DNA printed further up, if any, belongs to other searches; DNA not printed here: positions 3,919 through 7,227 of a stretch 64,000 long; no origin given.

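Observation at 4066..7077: One-polypeptide ECF sigma factor, TM helix and giant CarbopepD_reg-repeat ectodomain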

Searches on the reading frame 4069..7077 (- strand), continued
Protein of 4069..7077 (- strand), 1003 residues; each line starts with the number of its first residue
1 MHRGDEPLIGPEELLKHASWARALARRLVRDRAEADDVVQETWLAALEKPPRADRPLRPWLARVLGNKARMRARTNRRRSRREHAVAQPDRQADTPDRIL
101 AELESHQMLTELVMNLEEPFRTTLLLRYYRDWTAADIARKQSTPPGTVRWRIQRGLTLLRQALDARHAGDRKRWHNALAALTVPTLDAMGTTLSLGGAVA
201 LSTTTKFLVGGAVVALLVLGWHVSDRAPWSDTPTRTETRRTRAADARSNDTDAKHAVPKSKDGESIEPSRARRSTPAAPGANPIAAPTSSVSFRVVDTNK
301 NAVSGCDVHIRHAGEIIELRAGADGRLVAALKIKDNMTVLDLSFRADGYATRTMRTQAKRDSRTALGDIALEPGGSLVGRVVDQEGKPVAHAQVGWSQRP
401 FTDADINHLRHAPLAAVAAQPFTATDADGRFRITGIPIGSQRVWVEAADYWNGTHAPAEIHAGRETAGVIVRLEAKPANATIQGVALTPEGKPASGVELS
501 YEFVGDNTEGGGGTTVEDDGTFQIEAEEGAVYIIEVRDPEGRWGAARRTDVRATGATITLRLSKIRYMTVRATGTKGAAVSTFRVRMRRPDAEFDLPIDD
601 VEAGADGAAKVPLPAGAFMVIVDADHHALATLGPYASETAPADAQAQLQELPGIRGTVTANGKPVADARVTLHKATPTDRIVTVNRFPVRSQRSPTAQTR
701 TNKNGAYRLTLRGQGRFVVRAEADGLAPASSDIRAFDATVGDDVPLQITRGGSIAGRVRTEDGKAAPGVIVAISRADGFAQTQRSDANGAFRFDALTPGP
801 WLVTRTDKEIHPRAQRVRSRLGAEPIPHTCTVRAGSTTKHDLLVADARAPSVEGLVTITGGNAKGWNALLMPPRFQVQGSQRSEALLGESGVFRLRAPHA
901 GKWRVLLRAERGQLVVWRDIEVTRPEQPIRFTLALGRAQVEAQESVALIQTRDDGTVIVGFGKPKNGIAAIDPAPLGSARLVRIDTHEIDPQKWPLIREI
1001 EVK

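Call 6: find_homologous_proteins(query=window:4069-7077:-, max_evalue=0.00001)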
Query window:4069-7077:- (1003 aa): 399 proteins with E <= 0.00001 among 8000 candidates; the best 120 are listed.
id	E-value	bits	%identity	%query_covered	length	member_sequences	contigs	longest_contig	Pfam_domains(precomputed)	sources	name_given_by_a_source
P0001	0.0e+0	2226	100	100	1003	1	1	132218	PF10670.16,PF13715.13,PF20598.5,PF04542.21,PF13620.13,PF08281.19,PF22904.4,PF17210.10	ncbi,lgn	-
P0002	2.5e-154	534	36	99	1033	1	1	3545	PF10670.16,PF13715.13,PF20598.5,PF04545.23,PF04542.21,PF00775.28,PF13620.13,PF08281.19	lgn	-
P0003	6.3e-151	523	35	100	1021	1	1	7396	PF10670.16,PF13715.13,PF25020.2,PF20598.5,PF04545.23,PF04542.21,PF00775.28,PF13620.13,PF08281.19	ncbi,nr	ncbi:MAG: sigma-70 family RNA polymerase sigma factor [Planctomycetota bacterium]|nr:sigma-70 family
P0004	1.9e-137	478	33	99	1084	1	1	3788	PF10670.16,PF13715.13,PF07210.19,PF04545.23,PF04542.21,PF13620.13,PF08281.19,PF22904.4,PF17210.10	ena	-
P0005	1.1e-132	462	34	99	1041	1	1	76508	PF04545.23,PF04542.21,PF13620.13,PF08281.19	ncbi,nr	ncbi:MAG: sigma-70 family RNA polymerase sigma factor [Planctomycetes bacterium]|nr:sigma-70 family 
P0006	6.9e-128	447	33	99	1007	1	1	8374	PF13715.13,PF04545.23,PF04542.21,PF13620.13,PF08281.19,PF09430.17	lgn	-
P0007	1.4e-124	436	34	99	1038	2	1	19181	PF10670.16,PF02369.23,PF04545.23,PF04542.21,PF13620.13,PF08281.19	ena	-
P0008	1.3e-120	422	33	100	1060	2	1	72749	PF10670.16,PF13715.13,PF04545.23,PF04542.21,PF00775.28,PF13620.13,PF08281.19,PF22904.4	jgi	jgi:RNA polymerase sigma-70 factor (ECF subfamily)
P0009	1.6e-120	422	35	93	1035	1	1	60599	PF10670.16,PF04545.23,PF04542.21,PF00775.28,PF13620.13,PF08281.19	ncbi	ncbi:MAG: sigma-70 family RNA polymerase sigma factor [Planctomycetota bacterium]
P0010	4.8e-120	421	34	90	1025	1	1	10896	PF10670.16,PF04545.23,PF04542.21,PF13620.13,PF08281.19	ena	-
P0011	5.5e-119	417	28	68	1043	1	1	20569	PF10670.16,PF07210.19,PF04545.23,PF04542.21,PF13620.13,PF08281.19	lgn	-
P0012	1.0e-117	413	33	90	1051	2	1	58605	PF10670.16,PF13715.13,PF04545.23,PF04542.21,PF00775.28,PF13620.13,PF08281.19,PF22904.4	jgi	-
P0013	1.5e-117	412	34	97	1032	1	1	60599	PF10670.16,PF20598.5,PF04545.23,PF04542.21,PF00775.28,PF13620.13,PF08281.19,PF17210.10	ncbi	ncbi:MAG: sigma-70 family RNA polymerase sigma factor [Planctomycetota bacterium]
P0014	1.1e-116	409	32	99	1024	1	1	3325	PF10670.16,PF13715.13,PF20598.5,PF04545.23,PF04542.21,PF00775.28,PF13620.13,PF08281.19,PF22904.4,PF17210.10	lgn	-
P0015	1.6e-116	409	53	17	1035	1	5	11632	PF10670.16,PF07210.19,PF04545.23,PF04542.21,PF13620.13,PF08281.19,PF22904.4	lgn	-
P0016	2.1e-116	409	32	99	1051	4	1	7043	PF04545.23,PF04542.21,PF13620.13,PF08281.19,PF22904.4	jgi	jgi:RNA polymerase sigma-70 factor (ECF subfamily)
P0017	1.8e-115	405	32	90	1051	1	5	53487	PF10670.16,PF13715.13,PF04545.23,PF04542.21,PF00775.28,PF13620.13,PF08281.19,PF22904.4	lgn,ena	-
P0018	4.3e-114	401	33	93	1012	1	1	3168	PF10670.16,PF13715.13,PF15976.12,PF04545.23,PF04542.21,PF00775.28,PF13620.13,PF08281.19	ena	-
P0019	4.1e-113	398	33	90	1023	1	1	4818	PF10670.16,PF04545.23,PF04542.21,PF13620.13,PF08281.19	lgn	-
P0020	5.8e-113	397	31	99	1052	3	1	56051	PF10670.16,PF04545.23,PF04542.21,PF13620.13,PF08281.19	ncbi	ncbi:MAG TPA: sigma-70 family RNA polymerase sigma factor [Planctomycetota bacterium]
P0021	1.3e-112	396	33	99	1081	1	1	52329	PF10670.16,PF13715.13,PF07210.19,PF04545.23,PF04542.21,PF13620.13,PF08281.19,PF22904.4,PF17210.10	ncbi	-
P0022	5.2e-109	384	34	85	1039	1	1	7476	PF10670.16,PF13715.13,PF20598.5,PF04545.23,PF04542.21,PF13620.13,PF08281.19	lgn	-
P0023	5.6e-109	384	50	18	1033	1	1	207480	PF10670.16,PF04542.21,PF13620.13,PF08281.19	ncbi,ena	-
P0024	1.0e-108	383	33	89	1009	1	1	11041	PF10670.16,PF02369.23,PF20598.5,PF04545.23,PF04542.21,PF13620.13,PF08281.19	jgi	jgi:RNA polymerase sigma-70 factor (ECF subfamily)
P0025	5.5e-108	381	32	99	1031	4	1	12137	PF10670.16,PF04545.23,PF04542.21,PF13620.13,PF08281.19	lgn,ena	-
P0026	1.4e-107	379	32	93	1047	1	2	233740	PF04545.23,PF04542.21,PF13620.13,PF08281.19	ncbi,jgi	jgi:RNA polymerase sigma-70 factor (ECF subfamily)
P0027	9.6e-107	377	32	90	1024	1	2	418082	PF10670.16,PF20598.5,PF04545.23,PF04542.21,PF13620.13,PF08281.19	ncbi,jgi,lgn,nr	ncbi:MAG TPA: sigma-70 family RNA polymerase sigma factor [Planctomycetota bacterium]|jgi:RNA polyme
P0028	9.3e-106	373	32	90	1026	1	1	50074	PF10670.16,PF13715.13,PF25020.2,PF02369.23,PF20598.5,PF04545.23,PF04542.21,PF00775.28,PF13620.13,PF08281.19,PF24107.2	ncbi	-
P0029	7.2e-104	367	34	83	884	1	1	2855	PF10670.16,PF13715.13,PF04545.23,PF04542.21,PF13620.13,PF08281.19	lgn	-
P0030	2.8e-103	365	32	83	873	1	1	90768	PF13715.13,PF02369.23,PF04545.23,PF04542.21,PF13620.13,PF22904.4,PF17210.10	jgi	jgi:RNA polymerase sigma factor (sigma-70 family)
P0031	6.9e-103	364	33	88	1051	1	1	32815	PF04545.23,PF04542.21,PF13620.13,PF08281.19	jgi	jgi:RNA polymerase sigma-70 factor (ECF subfamily)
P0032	7.3e-103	364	33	88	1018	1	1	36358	PF10670.16,PF13715.13,PF02369.23,PF20598.5,PF04545.23,PF04542.21,PF13620.13,PF08281.19,PF22904.4,PF17210.10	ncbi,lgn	-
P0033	1.6e-102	363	31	97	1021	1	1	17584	PF10670.16,PF04542.21,PF13620.13,PF08281.19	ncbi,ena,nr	ncbi:MAG TPA: sigma-70 family RNA polymerase sigma factor [Planctomycetota bacterium]|nr:sigma-70 fa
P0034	2.1e-102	362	31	98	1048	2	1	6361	PF04545.23,PF04542.21,PF13620.13,PF08281.19,PF22904.4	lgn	-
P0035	3.8e-102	361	32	91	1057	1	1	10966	PF04545.23,PF04542.21,PF13620.13,PF08281.19,PF22904.4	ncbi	-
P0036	9.4e-102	360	31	95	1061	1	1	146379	PF10670.16,PF04545.23,PF04542.21,PF13620.13,PF08281.19,PF22904.4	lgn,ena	-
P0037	3.0e-101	358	31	99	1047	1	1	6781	PF10670.16,PF04545.23,PF04542.21,PF13620.13,PF08281.19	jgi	-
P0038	4.1e-100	355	31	99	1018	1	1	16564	PF20598.5,PF04542.21,PF13620.13,PF08281.19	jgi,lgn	-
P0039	5.4e-100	354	32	86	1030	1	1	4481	PF10670.16,PF02369.23,PF20598.5,PF15976.12,PF04545.23,PF04542.21,PF13620.13,PF08281.19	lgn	-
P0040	1.8e-99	352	30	99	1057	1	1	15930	PF10670.16,PF20598.5,PF04545.23,PF04542.21,PF13620.13,PF08281.19,PF22904.4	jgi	jgi:RNA polymerase sigma-70 factor (ECF subfamily)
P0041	2.1e-99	352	33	96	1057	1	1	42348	PF04545.23,PF04542.21,PF13620.13,PF08281.19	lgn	-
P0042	5.8e-99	351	31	99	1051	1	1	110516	PF13715.13,PF04542.21,PF13620.13,PF08281.19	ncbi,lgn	-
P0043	1.6e-98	349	32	83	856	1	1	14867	PF02369.23,PF04545.23,PF04542.21,PF13620.13,PF08281.19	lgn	-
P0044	4.8e-98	348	30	99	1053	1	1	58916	PF10670.16,PF13715.13,PF25020.2,PF02369.23,PF11974.15,PF20598.5,PF04542.21,PF13620.13,PF08281.19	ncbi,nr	ncbi:MAG: sigma-70 family RNA polymerase sigma factor [bacterium]|nr:sigma-70 family RNA polymerase 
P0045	6.0e-97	344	33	89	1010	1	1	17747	PF10670.16,PF04542.21,PF13620.13,PF08281.19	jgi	jgi:RNA polymerase sigma factor (sigma-70 family)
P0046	9.1e-97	343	32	83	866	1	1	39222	PF10670.16,PF13715.13,PF04545.23,PF04542.21,PF00775.28,PF13620.13,PF08281.19,PF22904.4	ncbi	ncbi:MAG TPA: sigma-70 family RNA polymerase sigma factor [Planctomycetota bacterium]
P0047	3.3e-96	342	28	97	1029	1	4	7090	PF10670.16,PF13715.13,PF01060.30,PF02369.23,PF04545.23,PF04542.21,PF13620.13,PF08281.19,PF09430.17,PF22904.4,PF17210.10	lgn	-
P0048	2.3e-94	336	30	99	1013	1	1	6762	PF20598.5,PF04542.21,PF13620.13,PF08281.19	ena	-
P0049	1.2e-93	333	31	97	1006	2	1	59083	PF13715.13,PF04545.23,PF04542.21,PF00775.28,PF13620.13,PF08281.19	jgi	jgi:RNA polymerase sigma-70 factor (ECF subfamily)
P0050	7.2e-93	331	31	89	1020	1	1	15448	PF10670.16,PF04545.23,PF04542.21,PF13620.13,PF08281.19,PF22904.4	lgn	-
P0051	1.8e-91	326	31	93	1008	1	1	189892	PF10670.16,PF20598.5,PF04545.23,PF04542.21,PF00775.28,PF13620.13,PF08281.19,PF22904.4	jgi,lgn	jgi:RNA polymerase sigma-70 factor (ECF subfamily)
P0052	8.8e-90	320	31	99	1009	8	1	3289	PF10670.16,PF04545.23,PF04542.21,PF13620.13,PF08281.19,PF22029.3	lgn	-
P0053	1.8e-89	319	32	88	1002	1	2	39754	PF10670.16,PF13715.13,PF02369.23,PF20598.5,PF04545.23,PF04542.21,PF13620.13,PF08281.19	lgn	-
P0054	2.0e-88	316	32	83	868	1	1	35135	PF10670.16,PF13715.13,PF04545.23,PF04542.21,PF13620.13,PF08281.19,PF17210.10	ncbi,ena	-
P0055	3.6e-88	315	33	72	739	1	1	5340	PF10670.16,PF04545.23,PF04542.21,PF13620.13,PF08281.19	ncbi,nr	ncbi:MAG TPA: sigma-70 family RNA polymerase sigma factor, partial [Planctomycetota bacterium]|nr:si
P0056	5.1e-88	315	32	83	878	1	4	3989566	PF10670.16,PF13715.13,PF02369.23,PF04545.23,PF04542.21,PF00775.28,PF13620.13,PF08281.19,PF17210.10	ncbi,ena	ncbi:MAG: sigma-70 family RNA polymerase sigma factor [Planctomycetota bacterium]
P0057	3.1e-87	312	49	17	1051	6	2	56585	PF17789.8,PF04542.21,PF00775.28,PF13620.13,PF08281.19,PF17210.10,PF10670.16,PF13715.13,PF02369.23,PF24025.2,PF04545.23,PF22904.4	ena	-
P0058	1.5e-86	310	32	83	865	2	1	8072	PF10670.16,PF04545.23,PF04542.21,PF13620.13,PF08281.19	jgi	-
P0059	4.4e-86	308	31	83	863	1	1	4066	PF04545.23,PF04542.21,PF13620.13,PF08281.19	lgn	-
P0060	5.3e-86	308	32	86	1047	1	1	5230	PF10670.16,PF13715.13,PF25020.2,PF04545.23,PF04542.21,PF00775.28,PF13620.13,PF08281.19,PF22904.4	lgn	-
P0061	2.7e-85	306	28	60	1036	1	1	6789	PF10670.16,PF13715.13,PF02369.23,PF04545.23,PF04542.21,PF13620.13,PF08281.19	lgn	-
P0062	8.6e-85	304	30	99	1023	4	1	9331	PF10670.16,PF13715.13,PF04545.23,PF04542.21,PF13620.13,PF08281.19,PF17210.10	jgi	jgi:RNA polymerase sigma-70 factor (ECF subfamily)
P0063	1.2e-84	303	31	83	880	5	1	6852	PF04545.23,PF04542.21,PF13620.13,PF08281.19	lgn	-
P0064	4.9e-83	298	33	83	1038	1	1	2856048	PF10670.16,PF04542.21,PF13620.13,PF08281.19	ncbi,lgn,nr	ncbi:MAG: sigma-70 family RNA polymerase sigma factor [Planctomycetes bacterium]|nr:sigma-70 family 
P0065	1.7e-81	293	32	83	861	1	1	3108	PF04545.23,PF04542.21,PF13620.13,PF08281.19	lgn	-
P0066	4.0e-80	288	30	83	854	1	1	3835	PF10670.16,PF25020.2,PF20598.5,PF04545.23,PF04542.21,PF13620.13,PF08281.19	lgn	-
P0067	5.7e-80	288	31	89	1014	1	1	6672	PF10670.16,PF04545.23,PF04542.21,PF13620.13,PF08281.19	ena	-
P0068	7.1e-79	284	29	84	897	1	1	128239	PF13715.13,PF02369.23,PF04545.23,PF04542.21,PF13620.13,PF08281.19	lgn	-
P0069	1.8e-72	263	47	17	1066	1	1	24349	PF13715.13,PF04545.23,PF04542.21,PF00775.28,PF13620.13,PF08281.19,PF22904.4,PF17210.10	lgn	-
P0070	8.6e-72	261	30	89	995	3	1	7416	PF10670.16,PF04545.23,PF04542.21,PF13620.13,PF08281.19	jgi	jgi:RNA polymerase sigma-70 factor (ECF subfamily)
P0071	2.9e-70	256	29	84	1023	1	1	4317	PF07210.19,PF04545.23,PF04542.21,PF13620.13,PF08281.19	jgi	-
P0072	2.5e-69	253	29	84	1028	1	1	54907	PF04542.21,PF13620.13,PF08281.19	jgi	jgi:RNA polymerase sigma factor (sigma-70 family)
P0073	9.4e-69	251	49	20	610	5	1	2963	PF04545.23,PF04542.21,PF13620.13,PF08281.19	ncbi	-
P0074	1.8e-66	243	29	99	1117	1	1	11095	PF10670.16,PF13715.13,PF02369.23,PF07210.19,PF04545.23,PF04542.21,PF00775.28,PF13620.13,PF08281.19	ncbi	-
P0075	1.3e-64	237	28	93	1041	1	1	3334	PF10670.16,PF13715.13,PF07210.19,PF20598.5,PF04545.23,PF04542.21,PF13620.13,PF08281.19,PF17210.10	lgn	-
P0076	6.9e-61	225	27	89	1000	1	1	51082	PF10670.16,PF13715.13,PF02369.23,PF20598.5,PF04545.23,PF04542.21,PF00775.28,PF13620.13,PF08281.19,PF17210.10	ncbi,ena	-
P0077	1.1e-59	221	30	89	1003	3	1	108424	PF10670.16,PF13715.13,PF02369.23,PF07210.19,PF04545.23,PF04542.21,PF00775.28,PF13620.13,PF08281.19,PF24107.2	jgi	jgi:RNA polymerase sigma-70 factor (ECF subfamily)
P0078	1.1e-57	214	29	90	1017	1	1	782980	PF13715.13,PF04542.21,PF13620.13,PF08281.19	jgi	jgi:RNA polymerase sigma factor (sigma-70 family)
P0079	1.1e-57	214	28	85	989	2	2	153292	PF10670.16,PF13715.13,PF25020.2,PF07210.19,PF04545.23,PF04542.21,PF13620.13,PF08281.19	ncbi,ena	-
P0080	1.4e-56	210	31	75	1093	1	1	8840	PF13419.13,PF10670.16,PF00702.33,PF04542.21,PF13620.13,PF12710.14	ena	-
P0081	1.8e-56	210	26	92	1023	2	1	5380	PF13715.13,PF04545.23,PF04542.21,PF13620.13,PF08281.19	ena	-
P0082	9.0e-56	208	46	22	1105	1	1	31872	PF17802.8,PF04542.21,PF00775.28,PF13620.13,PF08281.19,PF17210.10,PF24107.2,PF10670.16,PF13715.13,PF02369.23,PF14686.13,PF20598.5,PF15976.12,PF04545.23,PF22904.4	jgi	-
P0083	1.1e-55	208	49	19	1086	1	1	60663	PF17802.8,PF23193.2,PF04542.21,PF00775.28,PF13620.13,PF08281.19,PF17210.10,PF10670.16,PF13715.13,PF02369.23,PF14686.13,PF20598.5,PF15976.12,PF04545.23,PF09430.17,PF22904.4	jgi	jgi:RNA polymerase sigma factor (sigma-70 family)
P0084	1.9e-55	207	30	84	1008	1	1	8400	PF10670.16,PF04545.23,PF04542.21,PF13620.13,PF08281.19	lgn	-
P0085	1.5e-53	200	28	79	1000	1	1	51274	PF10670.16,PF13715.13,PF07210.19,PF04545.23,PF04542.21,PF13620.13,PF08281.19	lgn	-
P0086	2.7e-53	200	52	18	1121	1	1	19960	PF17802.8,PF04542.21,PF00775.28,PF13620.13,PF08281.19,PF17210.10,PF10670.16,PF13715.13,PF02369.23,PF14686.13,PF20598.5,PF04545.23,PF09430.17,PF22904.4,PF22029.3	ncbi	-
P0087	4.3e-53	199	52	18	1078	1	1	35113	PF17802.8,PF04542.21,PF00775.28,PF13620.13,PF08281.19,PF17210.10,PF10670.16,PF13715.13,PF14686.13,PF20598.5,PF15976.12,PF04545.23,PF09430.17,PF22904.4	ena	-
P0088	1.2e-52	198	50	16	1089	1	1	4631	PF17802.8,PF23193.2,PF04542.21,PF00775.28,PF13620.13,PF08281.19,PF17210.10,PF24107.2,PF10670.16,PF13715.13,PF02369.23,PF11974.15,PF14686.13,PF24025.2,PF20598.5,PF15976.12,PF04545.23,PF09430.17,PF22904.4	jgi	jgi:RNA polymerase sigma factor (sigma-70 family)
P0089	1.3e-52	197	48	21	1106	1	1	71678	PF17802.8,PF23193.2,PF04542.21,PF00775.28,PF13620.13,PF08281.19,PF17210.10,PF10670.16,PF13715.13,PF02369.23,PF14686.13,PF20598.5,PF04545.23,PF09430.17,PF22904.4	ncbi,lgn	-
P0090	6.2e-52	195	28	79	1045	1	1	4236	PF02369.23,PF04545.23,PF13620.13,PF08281.19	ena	-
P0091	2.6e-51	193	47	21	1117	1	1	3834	PF17802.8,PF04542.21,PF00775.28,PF13620.13,PF08281.19,PF17210.10,PF10670.16,PF13715.13,PF02369.23,PF14686.13,PF20598.5,PF15976.12,PF04545.23,PF09430.17,PF22904.4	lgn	-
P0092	8.6e-51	191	51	20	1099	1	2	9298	PF17802.8,PF23193.2,PF04542.21,PF00775.28,PF13620.13,PF08281.19,PF17210.10,PF10670.16,PF13715.13,PF02369.23,PF14686.13,PF20598.5,PF04545.23,PF09430.17,PF22904.4,PF22029.3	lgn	-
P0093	1.3e-50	191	38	38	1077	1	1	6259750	PF17802.8,PF23193.2,PF04542.21,PF00775.28,PF13620.13,PF08281.19,PF17210.10,PF10670.16,PF13715.13,PF14686.13,PF20598.5,PF04545.23,PF09430.17,PF22904.4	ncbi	ncbi:MAG: sigma-70 family RNA polymerase sigma factor [Kofleriaceae bacterium]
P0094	5.4e-50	189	49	19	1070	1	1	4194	PF17802.8,PF23193.2,PF04542.21,PF00775.28,PF13620.13,PF08281.19,PF17210.10,PF10670.16,PF13715.13,PF02369.23,PF14686.13,PF20598.5,PF15976.12,PF04545.23,PF09430.17,PF22904.4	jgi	jgi:RNA polymerase sigma factor (sigma-70 family)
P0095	1.9e-49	187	52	17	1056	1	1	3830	PF10670.16,PF13715.13,PF02369.23,PF07210.19,PF20598.5,PF15976.12,PF04545.23,PF04542.21,PF00775.28,PF13620.13,PF08281.19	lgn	-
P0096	2.0e-49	187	53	17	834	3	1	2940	PF17820.8,PF00595.30,PF07210.19,PF17802.8,PF04542.21,PF00775.28,PF13620.13,PF08281.19,PF17210.10,PF10670.16,PF13715.13,PF20598.5,PF04545.23,PF22904.4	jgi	-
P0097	5.5e-49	185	35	41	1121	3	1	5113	PF17802.8,PF23193.2,PF04542.21,PF00775.28,PF13620.13,PF08281.19,PF17210.10,PF10670.16,PF13715.13,PF02369.23,PF20598.5,PF15976.12,PF04545.23,PF09430.17,PF22904.4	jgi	jgi:RNA polymerase sigma factor (sigma-70 family)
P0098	2.2e-48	183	42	19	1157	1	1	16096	PF17820.8,PF00595.30,PF16371.13,PF04542.21,PF00775.28,PF13620.13,PF08281.19,PF17210.10,PF10670.16,PF13715.13,PF02369.23,PF13180.13,PF14686.13,PF20598.5,PF04545.23,PF22904.4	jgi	jgi:RNA polymerase sigma factor (sigma-70 family)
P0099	2.3e-48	183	25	51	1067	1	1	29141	PF04545.23,PF13620.13,PF08281.19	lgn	-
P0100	3.1e-48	183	31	79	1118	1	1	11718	PF17802.8,PF23193.2,PF04542.21,PF00775.28,PF13620.13,PF08281.19,PF17210.10,PF10670.16,PF13715.13,PF02369.23,PF20598.5,PF15976.12,PF04545.23,PF09430.17,PF22904.4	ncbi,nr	ncbi:MAG TPA: sigma-70 family RNA polymerase sigma factor [Kofleriaceae bacterium]|nr:sigma-70 famil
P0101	5.0e-48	182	32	49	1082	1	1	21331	PF23193.2,PF04542.21,PF00775.28,PF13620.13,PF08281.19,PF17210.10,PF10670.16,PF13715.13,PF02369.23,PF11974.15,PF20598.5,PF15976.12,PF04545.23,PF22904.4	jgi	jgi:RNA polymerase sigma factor (sigma-70 family)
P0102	8.2e-48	181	43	21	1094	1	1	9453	PF17802.8,PF04542.21,PF00775.28,PF13620.13,PF08281.19,PF17210.10,PF10670.16,PF13715.13,PF02369.23,PF14686.13,PF20598.5,PF15976.12,PF04545.23,PF22904.4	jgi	jgi:RNA polymerase sigma-70 factor (ECF subfamily)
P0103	8.9e-48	181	27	79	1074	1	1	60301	PF04545.23,PF04542.21,PF13620.13,PF08281.19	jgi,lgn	jgi:RNA polymerase sigma factor (sigma-70 family)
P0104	1.1e-47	181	48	18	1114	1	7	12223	PF10670.16,PF13715.13,PF02369.23,PF20598.5,PF15976.12,PF04545.23,PF23193.2,PF00775.28,PF13620.13,PF08281.19,PF22904.4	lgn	-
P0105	1.6e-47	180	31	51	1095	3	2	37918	PF17789.8,PF08308.18,PF04542.21,PF00775.28,PF13620.13,PF08281.19,PF17210.10,PF10670.16,PF13715.13,PF25020.2,PF02369.23,PF14686.13,PF15976.12,PF04545.23,PF22904.4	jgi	-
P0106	2.0e-47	180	46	21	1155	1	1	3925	PF17820.8,PF07210.19,PF17802.8,PF04542.21,PF00775.28,PF13620.13,PF08281.19,PF17210.10,PF10670.16,PF13715.13,PF25020.2,PF02369.23,PF13180.13,PF14686.13,PF20598.5,PF15976.12,PF09430.17,PF22904.4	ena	-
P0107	2.1e-47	180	47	21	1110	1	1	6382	PF23193.2,PF04542.21,PF00775.28,PF13620.13,PF08281.19,PF10670.16,PF13715.13,PF02369.23,PF20598.5,PF15976.12,PF04545.23,PF09430.17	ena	-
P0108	3.0e-47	180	30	79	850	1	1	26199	PF13715.13,PF02369.23,PF14686.13,PF04542.21,PF13620.13,PF22904.4,PF17210.10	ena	-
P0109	9.7e-47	178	28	91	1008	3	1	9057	PF13715.13,PF02369.23,PF04545.23,PF23193.2,PF00775.28,PF13620.13,PF08281.19,PF09430.17,PF17210.10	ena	-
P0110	1.1e-46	178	53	17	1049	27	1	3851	PF10670.16,PF13715.13,PF02369.23,PF20598.5,PF15976.12,PF04545.23,PF04542.21,PF13620.13,PF08281.19,PF17210.10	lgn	-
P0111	4.0e-46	176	46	21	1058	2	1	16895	PF17802.8,PF04542.21,PF00775.28,PF13620.13,PF08281.19,PF17210.10,PF10670.16,PF13715.13,PF02369.23,PF20598.5,PF15976.12,PF04545.23,PF22904.4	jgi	jgi:RNA polymerase sigma factor (sigma-70 family)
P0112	6.4e-46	175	29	52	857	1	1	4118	PF13715.13,PF25020.2,PF02369.23,PF16371.13,PF20598.5,PF04545.23,PF04542.21,PF00775.28,PF13620.13,PF08281.19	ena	-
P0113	6.5e-46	175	46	21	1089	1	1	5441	PF17802.8,PF23193.2,PF04542.21,PF00775.28,PF13620.13,PF08281.19,PF17210.10,PF10670.16,PF13715.13,PF02369.23,PF11974.15,PF14686.13,PF20598.5,PF15976.12,PF04545.23,PF09430.17,PF22904.4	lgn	-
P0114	6.7e-46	175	51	17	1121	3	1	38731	PF17802.8,PF23193.2,PF04542.21,PF00775.28,PF13620.13,PF08281.19,PF17210.10,PF10670.16,PF13715.13,PF02369.23,PF20598.5,PF15976.12,PF04545.23,PF09430.17,PF22904.4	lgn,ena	-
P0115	1.0e-45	174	46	22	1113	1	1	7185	PF17802.8,PF23193.2,PF04542.21,PF00775.28,PF13620.13,PF08281.19,PF17210.10,PF10670.16,PF13715.13,PF02369.23,PF14686.13,PF20598.5,PF15976.12,PF04545.23,PF09430.17,PF22904.4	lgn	-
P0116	2.9e-45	173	42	17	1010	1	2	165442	PF10670.16,PF13715.13,PF02369.23,PF04542.21,PF13620.13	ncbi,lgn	ncbi:MAG: sigma-70 family RNA polymerase sigma factor [Planctomycetota bacterium]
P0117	6.3e-45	172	47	21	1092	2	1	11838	PF17802.8,PF04542.21,PF00775.28,PF13620.13,PF08281.19,PF17210.10,PF10670.16,PF13715.13,PF02369.23,PF14686.13,PF20598.5,PF15976.12,PF04545.23,PF09430.17,PF22904.4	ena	-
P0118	1.0e-44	171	43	21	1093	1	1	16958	PF17802.8,PF23193.2,PF00775.28,PF13620.13,PF08281.19,PF17210.10,PF10670.16,PF13715.13,PF02369.23,PF11974.15,PF14686.13,PF20598.5,PF15976.12,PF04545.23,PF09430.17,PF22904.4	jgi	jgi:RNA polymerase sigma factor (sigma-70 family)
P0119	1.8e-44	170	43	20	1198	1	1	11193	PF17820.8,PF00595.30,PF17802.8,PF04542.21,PF13620.13,PF08281.19,PF17210.10,PF10670.16,PF13715.13,PF13180.13,PF14686.13,PF15976.12,PF04545.23,PF09430.17,PF22904.4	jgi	jgi:RNA polymerase sigma factor (sigma-70 family)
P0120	2.3e-44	170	47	17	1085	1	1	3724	PF17802.8,PF23193.2,PF00775.28,PF13620.13,PF08281.19,PF17210.10,PF10670.16,PF13715.13,PF02369.23,PF14686.13,PF20598.5,PF15976.12,PF04545.23,PF09430.17,PF22904.4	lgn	-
